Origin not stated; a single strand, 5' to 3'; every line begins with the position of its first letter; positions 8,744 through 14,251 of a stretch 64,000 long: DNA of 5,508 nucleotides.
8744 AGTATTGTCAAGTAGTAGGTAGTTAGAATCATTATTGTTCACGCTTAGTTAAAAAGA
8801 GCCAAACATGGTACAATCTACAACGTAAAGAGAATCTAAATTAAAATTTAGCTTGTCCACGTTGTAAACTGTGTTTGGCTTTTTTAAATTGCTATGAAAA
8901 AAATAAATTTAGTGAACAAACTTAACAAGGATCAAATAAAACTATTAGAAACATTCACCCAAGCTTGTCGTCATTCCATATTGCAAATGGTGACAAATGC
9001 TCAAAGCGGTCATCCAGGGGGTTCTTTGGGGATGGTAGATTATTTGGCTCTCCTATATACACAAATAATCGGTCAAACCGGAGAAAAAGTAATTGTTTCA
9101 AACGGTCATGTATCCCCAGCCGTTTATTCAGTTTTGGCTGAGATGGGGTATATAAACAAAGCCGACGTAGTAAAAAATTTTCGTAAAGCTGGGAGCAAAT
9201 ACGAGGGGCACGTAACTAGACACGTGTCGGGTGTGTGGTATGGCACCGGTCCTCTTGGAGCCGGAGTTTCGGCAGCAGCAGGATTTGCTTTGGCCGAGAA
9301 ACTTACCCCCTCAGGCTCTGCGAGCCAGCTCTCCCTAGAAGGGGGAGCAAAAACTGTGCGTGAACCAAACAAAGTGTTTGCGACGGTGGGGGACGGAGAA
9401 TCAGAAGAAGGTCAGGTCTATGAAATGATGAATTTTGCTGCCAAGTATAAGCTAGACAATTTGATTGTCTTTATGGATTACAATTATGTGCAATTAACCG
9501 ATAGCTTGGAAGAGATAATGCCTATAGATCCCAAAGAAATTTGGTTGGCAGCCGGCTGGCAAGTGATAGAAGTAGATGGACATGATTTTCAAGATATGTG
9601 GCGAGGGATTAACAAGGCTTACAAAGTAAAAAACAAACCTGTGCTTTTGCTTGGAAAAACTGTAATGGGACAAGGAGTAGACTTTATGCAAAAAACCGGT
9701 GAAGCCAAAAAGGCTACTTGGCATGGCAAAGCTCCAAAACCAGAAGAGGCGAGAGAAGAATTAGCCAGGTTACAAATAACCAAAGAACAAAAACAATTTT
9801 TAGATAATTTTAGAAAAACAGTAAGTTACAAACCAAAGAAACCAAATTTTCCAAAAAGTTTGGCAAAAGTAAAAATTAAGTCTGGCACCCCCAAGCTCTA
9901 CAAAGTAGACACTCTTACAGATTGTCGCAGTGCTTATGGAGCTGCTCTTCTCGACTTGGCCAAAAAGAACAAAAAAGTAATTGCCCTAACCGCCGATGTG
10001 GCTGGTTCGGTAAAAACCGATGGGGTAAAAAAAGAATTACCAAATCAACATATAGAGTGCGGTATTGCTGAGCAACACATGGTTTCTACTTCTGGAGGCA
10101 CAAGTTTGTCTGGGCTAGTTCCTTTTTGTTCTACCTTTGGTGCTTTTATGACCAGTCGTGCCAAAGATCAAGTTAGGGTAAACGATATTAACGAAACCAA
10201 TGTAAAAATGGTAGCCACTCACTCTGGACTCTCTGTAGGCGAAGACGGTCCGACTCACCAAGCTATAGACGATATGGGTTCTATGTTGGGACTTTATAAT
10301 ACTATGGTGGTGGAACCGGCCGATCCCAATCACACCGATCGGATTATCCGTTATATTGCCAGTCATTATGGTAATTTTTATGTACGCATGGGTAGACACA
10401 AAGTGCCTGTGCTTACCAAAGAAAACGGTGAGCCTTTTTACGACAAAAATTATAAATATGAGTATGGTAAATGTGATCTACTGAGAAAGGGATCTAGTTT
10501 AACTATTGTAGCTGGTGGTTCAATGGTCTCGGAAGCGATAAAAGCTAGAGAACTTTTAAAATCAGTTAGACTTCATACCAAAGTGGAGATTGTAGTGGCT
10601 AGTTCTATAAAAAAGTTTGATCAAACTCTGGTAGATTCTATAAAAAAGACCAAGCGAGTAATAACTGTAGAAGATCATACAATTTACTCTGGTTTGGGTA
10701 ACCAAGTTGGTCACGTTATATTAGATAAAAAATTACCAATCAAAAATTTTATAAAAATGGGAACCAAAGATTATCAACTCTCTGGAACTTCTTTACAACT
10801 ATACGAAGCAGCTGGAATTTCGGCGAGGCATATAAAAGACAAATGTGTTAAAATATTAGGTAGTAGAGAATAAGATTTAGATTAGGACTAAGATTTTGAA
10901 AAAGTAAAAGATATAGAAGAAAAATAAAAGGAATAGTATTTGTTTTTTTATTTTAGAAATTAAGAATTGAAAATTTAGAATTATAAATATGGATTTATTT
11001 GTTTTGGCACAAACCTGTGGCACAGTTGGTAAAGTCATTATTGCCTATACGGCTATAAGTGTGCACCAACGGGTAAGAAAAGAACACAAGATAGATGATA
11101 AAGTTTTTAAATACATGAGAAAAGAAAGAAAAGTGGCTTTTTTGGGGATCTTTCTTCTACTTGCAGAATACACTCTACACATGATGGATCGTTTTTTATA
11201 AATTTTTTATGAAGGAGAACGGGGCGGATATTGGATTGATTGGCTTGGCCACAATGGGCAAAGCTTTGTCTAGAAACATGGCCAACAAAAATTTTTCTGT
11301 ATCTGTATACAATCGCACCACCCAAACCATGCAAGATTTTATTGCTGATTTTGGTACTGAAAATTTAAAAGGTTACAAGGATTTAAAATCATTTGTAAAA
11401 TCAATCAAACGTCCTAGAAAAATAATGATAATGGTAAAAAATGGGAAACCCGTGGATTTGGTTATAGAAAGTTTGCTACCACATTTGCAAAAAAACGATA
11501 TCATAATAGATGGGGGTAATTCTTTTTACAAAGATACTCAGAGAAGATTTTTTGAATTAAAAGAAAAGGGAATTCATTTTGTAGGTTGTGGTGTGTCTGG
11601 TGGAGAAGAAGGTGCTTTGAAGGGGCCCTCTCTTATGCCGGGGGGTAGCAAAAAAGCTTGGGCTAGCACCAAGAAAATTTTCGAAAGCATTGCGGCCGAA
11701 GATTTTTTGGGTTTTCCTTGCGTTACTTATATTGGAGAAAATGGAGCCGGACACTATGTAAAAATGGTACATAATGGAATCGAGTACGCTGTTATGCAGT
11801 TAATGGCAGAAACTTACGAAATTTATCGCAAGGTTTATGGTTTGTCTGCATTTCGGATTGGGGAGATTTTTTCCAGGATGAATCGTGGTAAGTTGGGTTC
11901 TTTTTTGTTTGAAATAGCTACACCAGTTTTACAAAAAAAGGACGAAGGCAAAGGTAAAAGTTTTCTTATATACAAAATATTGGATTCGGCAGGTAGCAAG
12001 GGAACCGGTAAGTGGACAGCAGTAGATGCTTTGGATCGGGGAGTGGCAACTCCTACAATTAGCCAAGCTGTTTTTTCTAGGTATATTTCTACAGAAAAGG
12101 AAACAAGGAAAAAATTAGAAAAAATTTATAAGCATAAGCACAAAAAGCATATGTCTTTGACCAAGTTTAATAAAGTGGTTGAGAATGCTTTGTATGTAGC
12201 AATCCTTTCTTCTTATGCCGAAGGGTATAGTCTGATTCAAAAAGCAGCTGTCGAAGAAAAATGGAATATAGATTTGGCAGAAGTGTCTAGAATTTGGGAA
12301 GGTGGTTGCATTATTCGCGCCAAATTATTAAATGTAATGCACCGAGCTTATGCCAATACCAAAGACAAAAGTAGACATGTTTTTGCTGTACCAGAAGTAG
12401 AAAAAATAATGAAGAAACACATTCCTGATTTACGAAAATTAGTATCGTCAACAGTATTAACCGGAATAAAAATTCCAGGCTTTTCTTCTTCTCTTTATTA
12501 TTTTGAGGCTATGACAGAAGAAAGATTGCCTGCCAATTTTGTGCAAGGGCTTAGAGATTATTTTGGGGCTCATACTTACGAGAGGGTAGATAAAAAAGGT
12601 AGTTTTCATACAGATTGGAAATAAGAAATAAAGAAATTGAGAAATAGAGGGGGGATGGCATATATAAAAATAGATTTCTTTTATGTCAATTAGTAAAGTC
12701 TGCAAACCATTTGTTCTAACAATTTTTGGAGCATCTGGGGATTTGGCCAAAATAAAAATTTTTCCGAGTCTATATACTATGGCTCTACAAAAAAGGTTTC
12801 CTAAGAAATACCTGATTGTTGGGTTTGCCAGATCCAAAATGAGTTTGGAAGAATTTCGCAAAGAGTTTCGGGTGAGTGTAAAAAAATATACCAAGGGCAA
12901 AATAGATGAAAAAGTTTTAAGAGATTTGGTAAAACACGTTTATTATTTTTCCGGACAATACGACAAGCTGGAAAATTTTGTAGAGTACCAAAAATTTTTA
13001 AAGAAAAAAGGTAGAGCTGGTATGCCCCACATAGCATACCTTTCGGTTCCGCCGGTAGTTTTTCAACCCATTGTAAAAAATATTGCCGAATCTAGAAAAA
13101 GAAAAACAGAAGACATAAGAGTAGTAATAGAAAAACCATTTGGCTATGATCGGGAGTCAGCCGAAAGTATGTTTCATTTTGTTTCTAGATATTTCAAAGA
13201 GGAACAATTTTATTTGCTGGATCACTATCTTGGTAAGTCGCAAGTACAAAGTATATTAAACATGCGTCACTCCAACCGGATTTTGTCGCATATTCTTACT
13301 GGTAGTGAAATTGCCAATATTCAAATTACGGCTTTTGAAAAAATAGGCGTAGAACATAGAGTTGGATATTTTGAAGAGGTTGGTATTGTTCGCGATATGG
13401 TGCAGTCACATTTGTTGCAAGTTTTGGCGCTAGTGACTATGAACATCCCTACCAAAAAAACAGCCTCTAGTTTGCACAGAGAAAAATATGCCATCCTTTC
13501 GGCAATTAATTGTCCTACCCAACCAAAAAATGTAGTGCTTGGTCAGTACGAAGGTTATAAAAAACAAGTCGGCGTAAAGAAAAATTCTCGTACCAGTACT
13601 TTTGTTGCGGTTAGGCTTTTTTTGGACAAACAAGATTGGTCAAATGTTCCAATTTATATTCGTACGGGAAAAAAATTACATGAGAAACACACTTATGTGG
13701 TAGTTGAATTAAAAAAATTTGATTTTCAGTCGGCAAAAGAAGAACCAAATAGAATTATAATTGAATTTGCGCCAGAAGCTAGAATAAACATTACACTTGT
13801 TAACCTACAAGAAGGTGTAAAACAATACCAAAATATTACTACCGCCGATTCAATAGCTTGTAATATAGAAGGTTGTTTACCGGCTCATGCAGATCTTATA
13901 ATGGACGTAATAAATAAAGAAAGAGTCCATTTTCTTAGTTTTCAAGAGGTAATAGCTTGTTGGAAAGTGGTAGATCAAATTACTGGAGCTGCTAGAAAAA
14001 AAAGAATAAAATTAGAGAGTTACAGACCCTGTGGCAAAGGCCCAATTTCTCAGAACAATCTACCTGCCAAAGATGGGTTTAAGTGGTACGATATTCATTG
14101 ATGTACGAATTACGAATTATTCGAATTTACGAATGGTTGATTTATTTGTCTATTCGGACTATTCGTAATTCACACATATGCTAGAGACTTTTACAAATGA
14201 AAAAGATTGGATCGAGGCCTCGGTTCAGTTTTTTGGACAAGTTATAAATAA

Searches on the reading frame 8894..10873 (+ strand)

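Call 10: search_protein_families(library=pfam, proteins=[window:8894-10873:+], max_evalue=0.01)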
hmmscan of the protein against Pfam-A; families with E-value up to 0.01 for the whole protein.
window:8894-10873:+ (659 aa): 7 families
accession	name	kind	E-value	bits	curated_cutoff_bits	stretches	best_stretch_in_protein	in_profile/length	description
PF00456.26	Transketolase_N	-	2.5e-41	142.2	22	1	23-285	7-267/334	Transketolase, thiamine diphosphate binding domain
PF02779.29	Transket_pyr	-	5.3e-34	117.8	27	1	343-504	4-172/174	Transketolase, pyrimidine binding domain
PF02780.25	Transketolase_C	-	1.3e-19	70.8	25.9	1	525-647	1-124/124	Transketolase, C-terminal domain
PF00676.26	E1_dh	-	1e-09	38.3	22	1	97-235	79-200/300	Dehydrogenase E1 component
PF13292.11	DXP_synthase_N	-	8.4e-09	35.5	21.2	1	2-196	2-171/274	1-deoxy-D-xylulose-5-phosphate synthase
PF02775.26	TPP_enzyme_C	-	0.00067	19.9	21.9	0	113-243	23-141/151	Thiamine pyrophosphate enzyme, C-terminal TPP binding domain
PF22613.1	Transketolase_C_1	-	0.001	19.7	27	1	533-582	11-55/113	Transketolase-like TK C-terminal domain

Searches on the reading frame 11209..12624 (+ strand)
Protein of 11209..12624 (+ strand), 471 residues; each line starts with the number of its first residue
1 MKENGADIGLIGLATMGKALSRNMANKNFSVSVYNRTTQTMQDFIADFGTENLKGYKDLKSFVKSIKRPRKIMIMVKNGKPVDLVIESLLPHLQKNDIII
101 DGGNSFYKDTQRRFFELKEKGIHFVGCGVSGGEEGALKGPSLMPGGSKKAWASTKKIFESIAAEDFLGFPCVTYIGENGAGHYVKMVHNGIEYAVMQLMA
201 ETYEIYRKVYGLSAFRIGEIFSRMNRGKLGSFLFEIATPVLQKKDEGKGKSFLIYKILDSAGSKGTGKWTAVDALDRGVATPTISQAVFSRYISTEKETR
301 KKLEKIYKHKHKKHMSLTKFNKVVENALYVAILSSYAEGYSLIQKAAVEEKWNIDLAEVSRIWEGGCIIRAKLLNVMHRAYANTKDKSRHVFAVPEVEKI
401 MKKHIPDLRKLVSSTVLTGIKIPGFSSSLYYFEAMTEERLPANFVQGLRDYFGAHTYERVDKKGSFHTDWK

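Call 10: search_protein_families(library=pfam, proteins=[window:11209-12624:+], max_evalue=0.01)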
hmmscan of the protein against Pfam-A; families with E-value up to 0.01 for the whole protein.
window:11209-12624:+ (471 aa): 4 families
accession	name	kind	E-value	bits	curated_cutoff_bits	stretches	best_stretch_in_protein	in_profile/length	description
PF00393.24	6PGD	-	3.9e-106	355.1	27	1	181-470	1-290/290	6-phosphogluconate dehydrogenase, C-terminal domain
PF03446.21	NAD_binding_2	-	3.8e-49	167.2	21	1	7-176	1-161/161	NAD binding domain of 6-phosphogluconate dehydrogenase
PF01488.26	Shikimate_DH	-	0.00011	22.7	24.3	1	5-64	12-74/138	Shikimate / quinate 5-dehydrogenase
PF02737.24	3HCDH_N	-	0.0088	16.4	22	0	8-88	2-85/180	3-hydroxyacyl-CoA dehydrogenase, NAD binding domain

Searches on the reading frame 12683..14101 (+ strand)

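Call 10: search_protein_families(library=pfam, proteins=[window:12683-14101:+], max_evalue=0.01)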
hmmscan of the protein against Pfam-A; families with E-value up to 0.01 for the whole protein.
window:12683-14101:+ (472 aa): 2 families
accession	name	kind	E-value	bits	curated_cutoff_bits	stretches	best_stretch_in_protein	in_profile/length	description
PF02781.21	G6PD_C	-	3.3e-69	233.6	27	1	193-468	2-295/296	Glucose-6-phosphate dehydrogenase, C-terminal domain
PF00479.28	G6PD_N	-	3.7e-48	165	22.1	1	14-189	2-182/183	Glucose-6-phosphate dehydrogenase, NAD binding domain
